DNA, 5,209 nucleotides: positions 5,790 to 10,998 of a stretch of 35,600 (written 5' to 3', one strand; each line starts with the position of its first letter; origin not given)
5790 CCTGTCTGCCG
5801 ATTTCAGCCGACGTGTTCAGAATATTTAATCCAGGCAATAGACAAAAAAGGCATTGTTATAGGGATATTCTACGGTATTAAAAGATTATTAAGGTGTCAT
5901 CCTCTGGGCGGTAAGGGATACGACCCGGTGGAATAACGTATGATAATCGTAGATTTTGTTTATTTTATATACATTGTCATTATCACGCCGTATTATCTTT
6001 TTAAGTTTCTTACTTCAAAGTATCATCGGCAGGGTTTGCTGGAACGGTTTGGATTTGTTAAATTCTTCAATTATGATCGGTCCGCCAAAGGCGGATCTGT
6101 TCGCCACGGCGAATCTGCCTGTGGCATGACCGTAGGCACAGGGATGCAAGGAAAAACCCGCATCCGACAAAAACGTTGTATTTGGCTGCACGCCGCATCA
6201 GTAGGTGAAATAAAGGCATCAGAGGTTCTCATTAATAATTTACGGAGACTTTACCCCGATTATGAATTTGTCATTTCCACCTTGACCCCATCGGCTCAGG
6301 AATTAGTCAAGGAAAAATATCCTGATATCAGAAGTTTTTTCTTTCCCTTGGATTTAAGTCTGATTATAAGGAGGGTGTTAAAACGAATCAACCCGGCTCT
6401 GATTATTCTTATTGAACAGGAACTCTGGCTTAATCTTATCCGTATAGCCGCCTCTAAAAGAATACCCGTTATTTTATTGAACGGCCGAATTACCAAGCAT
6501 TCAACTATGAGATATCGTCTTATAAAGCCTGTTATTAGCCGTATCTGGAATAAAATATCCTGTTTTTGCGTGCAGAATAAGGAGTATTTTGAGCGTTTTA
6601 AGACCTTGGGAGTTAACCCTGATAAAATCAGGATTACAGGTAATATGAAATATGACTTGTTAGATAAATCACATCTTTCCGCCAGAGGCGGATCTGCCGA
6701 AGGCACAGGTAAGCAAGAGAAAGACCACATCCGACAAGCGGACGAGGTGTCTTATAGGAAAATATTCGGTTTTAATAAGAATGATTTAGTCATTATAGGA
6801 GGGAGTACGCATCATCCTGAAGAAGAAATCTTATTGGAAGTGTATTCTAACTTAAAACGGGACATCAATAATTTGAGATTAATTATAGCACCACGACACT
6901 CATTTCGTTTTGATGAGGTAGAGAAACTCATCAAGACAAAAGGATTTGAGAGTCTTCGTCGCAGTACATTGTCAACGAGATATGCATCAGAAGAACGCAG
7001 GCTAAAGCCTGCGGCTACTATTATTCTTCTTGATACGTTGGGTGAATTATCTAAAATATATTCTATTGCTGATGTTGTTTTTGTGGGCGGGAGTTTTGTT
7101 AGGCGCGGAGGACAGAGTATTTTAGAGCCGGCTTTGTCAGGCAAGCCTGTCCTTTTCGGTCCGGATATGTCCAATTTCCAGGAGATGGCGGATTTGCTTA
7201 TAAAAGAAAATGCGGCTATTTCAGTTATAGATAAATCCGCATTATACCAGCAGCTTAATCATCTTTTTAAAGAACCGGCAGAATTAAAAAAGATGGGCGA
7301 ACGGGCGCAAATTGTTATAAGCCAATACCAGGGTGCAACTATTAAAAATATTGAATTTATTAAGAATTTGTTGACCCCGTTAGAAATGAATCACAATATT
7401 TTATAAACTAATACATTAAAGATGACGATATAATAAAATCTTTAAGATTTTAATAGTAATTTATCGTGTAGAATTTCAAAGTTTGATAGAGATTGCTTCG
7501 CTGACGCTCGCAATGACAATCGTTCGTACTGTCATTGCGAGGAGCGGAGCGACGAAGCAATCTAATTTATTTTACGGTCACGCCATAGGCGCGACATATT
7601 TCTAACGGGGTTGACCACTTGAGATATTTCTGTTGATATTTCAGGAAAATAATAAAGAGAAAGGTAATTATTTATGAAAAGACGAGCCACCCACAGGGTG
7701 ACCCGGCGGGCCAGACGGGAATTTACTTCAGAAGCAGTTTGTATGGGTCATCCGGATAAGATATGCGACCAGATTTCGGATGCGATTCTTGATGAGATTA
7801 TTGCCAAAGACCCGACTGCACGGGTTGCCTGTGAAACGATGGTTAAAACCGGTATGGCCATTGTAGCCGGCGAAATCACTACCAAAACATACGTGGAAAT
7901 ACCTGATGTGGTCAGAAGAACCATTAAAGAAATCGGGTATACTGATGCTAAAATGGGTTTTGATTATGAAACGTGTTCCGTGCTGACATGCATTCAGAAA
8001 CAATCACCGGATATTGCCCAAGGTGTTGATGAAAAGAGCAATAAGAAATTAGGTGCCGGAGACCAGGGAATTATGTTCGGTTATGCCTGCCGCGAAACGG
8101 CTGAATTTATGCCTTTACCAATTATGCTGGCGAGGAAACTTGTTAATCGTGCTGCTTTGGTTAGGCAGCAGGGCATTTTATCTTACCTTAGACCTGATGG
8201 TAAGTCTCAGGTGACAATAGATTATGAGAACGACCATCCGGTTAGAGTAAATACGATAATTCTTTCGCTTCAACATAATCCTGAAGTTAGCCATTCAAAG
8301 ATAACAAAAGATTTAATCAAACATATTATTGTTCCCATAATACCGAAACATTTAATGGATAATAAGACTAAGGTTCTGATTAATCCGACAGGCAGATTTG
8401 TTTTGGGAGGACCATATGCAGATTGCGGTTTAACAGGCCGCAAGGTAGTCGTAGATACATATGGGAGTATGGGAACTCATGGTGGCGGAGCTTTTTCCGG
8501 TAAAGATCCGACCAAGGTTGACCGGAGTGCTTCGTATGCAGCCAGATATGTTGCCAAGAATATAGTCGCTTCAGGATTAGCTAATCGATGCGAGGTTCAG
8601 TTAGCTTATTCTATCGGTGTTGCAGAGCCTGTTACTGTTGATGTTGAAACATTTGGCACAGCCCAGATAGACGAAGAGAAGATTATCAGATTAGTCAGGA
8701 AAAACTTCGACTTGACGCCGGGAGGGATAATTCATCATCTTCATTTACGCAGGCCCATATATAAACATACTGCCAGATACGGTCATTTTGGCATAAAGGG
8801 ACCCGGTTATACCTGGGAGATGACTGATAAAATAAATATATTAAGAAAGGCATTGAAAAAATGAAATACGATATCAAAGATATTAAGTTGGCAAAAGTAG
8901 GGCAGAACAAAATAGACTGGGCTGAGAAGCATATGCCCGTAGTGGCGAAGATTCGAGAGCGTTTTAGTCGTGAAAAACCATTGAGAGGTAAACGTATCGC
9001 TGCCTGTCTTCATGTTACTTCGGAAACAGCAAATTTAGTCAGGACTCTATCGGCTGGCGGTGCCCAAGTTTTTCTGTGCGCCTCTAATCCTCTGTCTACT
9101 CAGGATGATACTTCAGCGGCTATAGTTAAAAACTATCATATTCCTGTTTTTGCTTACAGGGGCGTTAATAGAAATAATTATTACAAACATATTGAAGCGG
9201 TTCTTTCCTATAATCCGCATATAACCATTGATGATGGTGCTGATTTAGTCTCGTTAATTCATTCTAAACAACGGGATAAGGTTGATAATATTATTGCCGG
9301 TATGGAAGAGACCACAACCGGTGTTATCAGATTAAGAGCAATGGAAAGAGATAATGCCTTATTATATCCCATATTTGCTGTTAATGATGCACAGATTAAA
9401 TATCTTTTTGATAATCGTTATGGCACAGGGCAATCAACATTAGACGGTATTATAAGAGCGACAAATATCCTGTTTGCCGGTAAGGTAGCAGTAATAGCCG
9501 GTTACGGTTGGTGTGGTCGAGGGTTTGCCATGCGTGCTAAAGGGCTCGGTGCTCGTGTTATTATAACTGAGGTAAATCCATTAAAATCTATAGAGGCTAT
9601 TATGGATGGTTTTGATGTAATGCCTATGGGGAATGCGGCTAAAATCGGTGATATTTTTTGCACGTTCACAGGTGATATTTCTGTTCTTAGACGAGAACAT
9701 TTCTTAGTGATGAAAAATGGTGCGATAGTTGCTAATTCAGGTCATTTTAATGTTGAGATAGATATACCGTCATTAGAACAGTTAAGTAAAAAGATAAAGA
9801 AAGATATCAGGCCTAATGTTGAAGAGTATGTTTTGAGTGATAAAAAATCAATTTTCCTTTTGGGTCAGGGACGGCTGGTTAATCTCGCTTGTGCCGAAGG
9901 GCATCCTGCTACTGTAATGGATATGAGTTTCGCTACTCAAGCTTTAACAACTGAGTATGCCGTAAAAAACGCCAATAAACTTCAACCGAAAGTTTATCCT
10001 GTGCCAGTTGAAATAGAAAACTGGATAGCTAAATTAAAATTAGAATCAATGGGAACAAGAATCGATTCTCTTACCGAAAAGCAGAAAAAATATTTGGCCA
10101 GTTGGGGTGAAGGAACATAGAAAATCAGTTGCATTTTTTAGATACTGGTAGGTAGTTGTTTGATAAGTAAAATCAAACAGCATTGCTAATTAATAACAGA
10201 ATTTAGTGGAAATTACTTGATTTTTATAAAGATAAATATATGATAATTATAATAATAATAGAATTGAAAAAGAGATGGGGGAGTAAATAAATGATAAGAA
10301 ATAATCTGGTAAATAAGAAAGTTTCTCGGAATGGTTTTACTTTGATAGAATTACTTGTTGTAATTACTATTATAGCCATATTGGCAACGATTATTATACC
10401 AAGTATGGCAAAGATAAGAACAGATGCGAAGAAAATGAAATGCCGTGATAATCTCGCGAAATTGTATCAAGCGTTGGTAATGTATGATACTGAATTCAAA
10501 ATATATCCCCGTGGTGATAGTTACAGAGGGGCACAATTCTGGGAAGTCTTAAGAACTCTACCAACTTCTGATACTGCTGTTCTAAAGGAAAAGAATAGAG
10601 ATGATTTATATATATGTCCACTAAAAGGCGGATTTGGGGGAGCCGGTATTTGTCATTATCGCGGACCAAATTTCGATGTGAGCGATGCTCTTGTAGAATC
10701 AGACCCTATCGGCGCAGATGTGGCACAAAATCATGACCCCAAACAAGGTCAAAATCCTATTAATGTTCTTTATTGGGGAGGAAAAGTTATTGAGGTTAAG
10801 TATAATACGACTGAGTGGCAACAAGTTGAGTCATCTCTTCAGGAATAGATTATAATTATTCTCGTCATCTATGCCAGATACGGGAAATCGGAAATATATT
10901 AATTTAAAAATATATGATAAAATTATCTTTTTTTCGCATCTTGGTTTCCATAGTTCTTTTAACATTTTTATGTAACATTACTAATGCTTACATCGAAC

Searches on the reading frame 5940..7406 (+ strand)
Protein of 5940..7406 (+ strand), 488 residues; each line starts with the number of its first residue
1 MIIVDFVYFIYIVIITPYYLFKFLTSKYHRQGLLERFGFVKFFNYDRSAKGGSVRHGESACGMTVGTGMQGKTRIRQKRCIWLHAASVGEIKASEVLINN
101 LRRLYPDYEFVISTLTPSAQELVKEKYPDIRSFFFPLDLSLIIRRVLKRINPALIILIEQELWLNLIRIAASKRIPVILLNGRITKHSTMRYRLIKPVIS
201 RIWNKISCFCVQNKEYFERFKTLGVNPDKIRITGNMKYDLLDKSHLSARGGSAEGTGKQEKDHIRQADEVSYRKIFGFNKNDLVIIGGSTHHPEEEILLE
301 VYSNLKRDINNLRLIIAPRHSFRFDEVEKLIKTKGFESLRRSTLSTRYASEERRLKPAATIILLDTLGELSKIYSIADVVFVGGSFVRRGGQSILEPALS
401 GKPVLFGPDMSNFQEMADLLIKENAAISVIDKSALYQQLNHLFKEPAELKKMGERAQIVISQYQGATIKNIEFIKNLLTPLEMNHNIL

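Call 65: search_protein_families(library=pfam, proteins=[window:5940-7406:+], max_evalue=0.0001)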
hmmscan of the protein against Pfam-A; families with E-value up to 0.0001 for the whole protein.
window:5940-7406:+ (488 aa): 1 family
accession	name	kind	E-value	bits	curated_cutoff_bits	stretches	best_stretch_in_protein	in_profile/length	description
PF04413.22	Glycos_transf_N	-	1.2e-53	181.8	23.9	1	76-239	14-178/179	3-Deoxy-D-manno-octulosonic-acid transferase (kdotransferase)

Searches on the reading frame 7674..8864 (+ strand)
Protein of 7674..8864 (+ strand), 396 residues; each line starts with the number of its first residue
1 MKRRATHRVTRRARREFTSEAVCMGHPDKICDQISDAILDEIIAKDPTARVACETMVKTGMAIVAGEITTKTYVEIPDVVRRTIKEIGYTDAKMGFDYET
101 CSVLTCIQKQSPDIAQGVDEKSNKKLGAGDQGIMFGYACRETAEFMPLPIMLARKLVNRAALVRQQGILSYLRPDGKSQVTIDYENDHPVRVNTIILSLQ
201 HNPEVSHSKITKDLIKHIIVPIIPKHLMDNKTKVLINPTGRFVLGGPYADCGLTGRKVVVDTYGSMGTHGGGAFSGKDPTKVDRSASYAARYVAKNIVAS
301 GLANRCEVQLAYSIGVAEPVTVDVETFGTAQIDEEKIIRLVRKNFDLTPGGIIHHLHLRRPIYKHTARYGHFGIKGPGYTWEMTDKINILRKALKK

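Call 65: search_protein_families(library=pfam, proteins=[window:7674-8864:+], max_evalue=0.0001)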
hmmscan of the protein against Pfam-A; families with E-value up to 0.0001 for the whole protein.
window:7674-8864:+ (396 aa): 3 families
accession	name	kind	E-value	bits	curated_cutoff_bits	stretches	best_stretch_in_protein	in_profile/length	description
PF02773.21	S-AdoMet_synt_C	-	5.4e-65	218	25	1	244-382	1-137/138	S-adenosylmethionine synthetase, C-terminal domain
PF02772.21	S-AdoMet_synt_M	-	6.6e-48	162.2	29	1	126-242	2-120/120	S-adenosylmethionine synthetase, central domain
PF00438.25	S-AdoMet_synt_N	-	1.9e-43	147.4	33.1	1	16-112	3-99/99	S-adenosylmethionine synthetase, N-terminal domain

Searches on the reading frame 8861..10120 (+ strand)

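Call 65: search_protein_families(library=pfam, proteins=[window:8861-10120:+], max_evalue=0.0001)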
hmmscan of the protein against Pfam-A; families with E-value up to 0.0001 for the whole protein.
window:8861-10120:+ (419 aa): 3 families
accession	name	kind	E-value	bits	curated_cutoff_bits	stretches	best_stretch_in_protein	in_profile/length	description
PF05221.23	AdoHcyase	-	2.8e-59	201.1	25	2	2-140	1-143/299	S-adenosyl-L-homocysteine hydrolase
PF00670.27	AdoHcyase_NAD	-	2.7e-52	177.6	27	1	185-347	1-162/162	S-adenosyl-L-homocysteine hydrolase, NAD binding domain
PF07991.19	KARI_N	-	7.1e-05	22.9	20.6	0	208-300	5-101/165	Acetohydroxy acid isomeroreductase, NADPH-binding domain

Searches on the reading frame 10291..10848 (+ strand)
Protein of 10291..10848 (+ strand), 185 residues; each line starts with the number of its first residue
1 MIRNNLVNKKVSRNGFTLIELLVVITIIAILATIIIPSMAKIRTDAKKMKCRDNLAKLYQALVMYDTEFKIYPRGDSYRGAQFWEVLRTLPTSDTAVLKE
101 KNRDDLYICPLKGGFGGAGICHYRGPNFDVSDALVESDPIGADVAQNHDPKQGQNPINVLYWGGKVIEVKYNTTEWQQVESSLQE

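Call 65: search_protein_families(library=pfam, proteins=[window:10291-10848:+], max_evalue=0.0001)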
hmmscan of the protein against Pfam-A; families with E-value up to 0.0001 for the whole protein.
window:10291-10848:+ (185 aa): 1 family
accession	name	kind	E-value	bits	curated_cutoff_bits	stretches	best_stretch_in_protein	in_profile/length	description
PF07963.17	N_methyl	-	1.9e-08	34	21.2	1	12-35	3-26/27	Prokaryotic N-terminal methylation motif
